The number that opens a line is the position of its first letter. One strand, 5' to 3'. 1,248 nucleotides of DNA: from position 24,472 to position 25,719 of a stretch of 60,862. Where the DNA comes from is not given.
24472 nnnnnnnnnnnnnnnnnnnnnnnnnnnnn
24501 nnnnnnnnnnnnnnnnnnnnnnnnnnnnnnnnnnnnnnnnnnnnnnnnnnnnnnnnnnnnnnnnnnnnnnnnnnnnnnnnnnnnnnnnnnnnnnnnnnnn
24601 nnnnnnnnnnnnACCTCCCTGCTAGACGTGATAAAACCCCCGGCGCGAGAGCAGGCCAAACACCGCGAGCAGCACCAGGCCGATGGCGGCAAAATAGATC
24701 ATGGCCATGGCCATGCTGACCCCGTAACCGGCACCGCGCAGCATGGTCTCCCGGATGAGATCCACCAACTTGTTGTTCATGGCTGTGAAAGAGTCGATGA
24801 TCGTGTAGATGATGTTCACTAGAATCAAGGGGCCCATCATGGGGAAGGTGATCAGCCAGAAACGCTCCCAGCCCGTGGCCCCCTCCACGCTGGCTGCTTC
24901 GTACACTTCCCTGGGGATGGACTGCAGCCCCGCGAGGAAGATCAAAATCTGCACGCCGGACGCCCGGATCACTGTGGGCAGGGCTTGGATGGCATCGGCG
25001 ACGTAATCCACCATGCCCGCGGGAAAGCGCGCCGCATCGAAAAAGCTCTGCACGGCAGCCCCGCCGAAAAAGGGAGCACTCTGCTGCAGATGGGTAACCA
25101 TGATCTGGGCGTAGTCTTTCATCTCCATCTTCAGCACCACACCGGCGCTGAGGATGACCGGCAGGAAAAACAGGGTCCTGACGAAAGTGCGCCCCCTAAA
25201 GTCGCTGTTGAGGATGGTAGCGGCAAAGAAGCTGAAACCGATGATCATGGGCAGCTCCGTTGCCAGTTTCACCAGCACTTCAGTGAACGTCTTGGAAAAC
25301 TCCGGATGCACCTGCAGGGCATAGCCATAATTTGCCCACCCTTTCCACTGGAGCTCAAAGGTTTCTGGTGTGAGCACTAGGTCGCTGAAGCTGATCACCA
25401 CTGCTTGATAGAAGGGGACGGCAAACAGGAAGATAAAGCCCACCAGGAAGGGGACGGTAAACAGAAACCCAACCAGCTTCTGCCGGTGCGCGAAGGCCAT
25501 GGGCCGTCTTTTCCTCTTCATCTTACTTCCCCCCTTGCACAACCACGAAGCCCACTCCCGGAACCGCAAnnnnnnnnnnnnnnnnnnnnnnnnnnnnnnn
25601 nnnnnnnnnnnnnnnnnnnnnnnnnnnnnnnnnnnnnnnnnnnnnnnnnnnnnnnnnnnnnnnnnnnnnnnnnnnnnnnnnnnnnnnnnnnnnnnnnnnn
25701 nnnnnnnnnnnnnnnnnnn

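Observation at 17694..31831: Uncharacterised multi-component polysaccharide capture/import module: SBP + NHL-TPR-Yip1 + DUF5696-like + two permease pairs + giant SBP, with a GH10 xylanase embedded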

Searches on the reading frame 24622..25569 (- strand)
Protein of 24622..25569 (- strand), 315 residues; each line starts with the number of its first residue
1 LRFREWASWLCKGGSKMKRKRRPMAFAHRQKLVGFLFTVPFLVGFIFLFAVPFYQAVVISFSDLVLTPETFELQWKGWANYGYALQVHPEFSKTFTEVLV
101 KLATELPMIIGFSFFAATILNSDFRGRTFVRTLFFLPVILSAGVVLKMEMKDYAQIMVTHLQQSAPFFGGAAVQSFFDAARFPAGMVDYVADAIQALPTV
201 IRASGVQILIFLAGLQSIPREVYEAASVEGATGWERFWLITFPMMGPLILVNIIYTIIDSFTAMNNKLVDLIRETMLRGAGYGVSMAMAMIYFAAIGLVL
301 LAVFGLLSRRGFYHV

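Call 3: search_protein_families(library=pfam, proteins=[window:24622-25569:-], max_evalue=0.01)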
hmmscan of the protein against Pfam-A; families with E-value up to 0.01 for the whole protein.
window:24622-25569:- (315 aa): 1 family
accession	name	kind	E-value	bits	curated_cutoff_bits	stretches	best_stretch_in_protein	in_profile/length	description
PF00528.27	BPD_transp_1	-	0.0011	19.2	26.4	0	196-305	57-171/184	Binding-protein-dependent transport system inner membrane component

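Call 8: search_protein_families(library=ncbifam, proteins=[window:24622-25569:-], max_evalue=0.001)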
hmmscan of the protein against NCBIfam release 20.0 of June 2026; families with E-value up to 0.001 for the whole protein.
window:24622-25569:- (315 aa): 7 families
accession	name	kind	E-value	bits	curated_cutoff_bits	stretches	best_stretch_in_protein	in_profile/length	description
NF007852.0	PRK10561.1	equivalog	1.1e-10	41.8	335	1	28-265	8-235/295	sn-glycerol-3-phosphate ABC transporter permease UgpA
NF008232.0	PRK10999.1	equivalog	5.4e-06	25.4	392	1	210-263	393-442/520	maltose ABC transporter permease MalF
NF040932.1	ABC_arch_GlcU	equivalog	1e-05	25.4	340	1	209-271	150-209/272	glucose ABC transporter permease GlcU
NF008231.0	PRK10998.1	equivalog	2e-05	24.3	261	1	214-263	180-229/296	maltose ABC transporter permease MalG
TIGR01581.1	Mo_ABC_porter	hypoth_equivalog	0.00016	21.2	210.3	0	206-259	117-170/225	ABC transporter permease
TIGR00969.1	3a0106s02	subfamily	0.00039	20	240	0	95-257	65-208/272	sulfate ABC transporter permease subunit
TIGR02141.1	modB_ABC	equivalog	0.00077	19.2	182.6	1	103-254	10-142/208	molybdate ABC transporter permease subunit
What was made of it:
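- Checked: permease 24622-25569, a weak Pfam hit (E=1e-3) but UgpA/MalF-like in NCBIfam (call 8), and an EAA loop is visible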
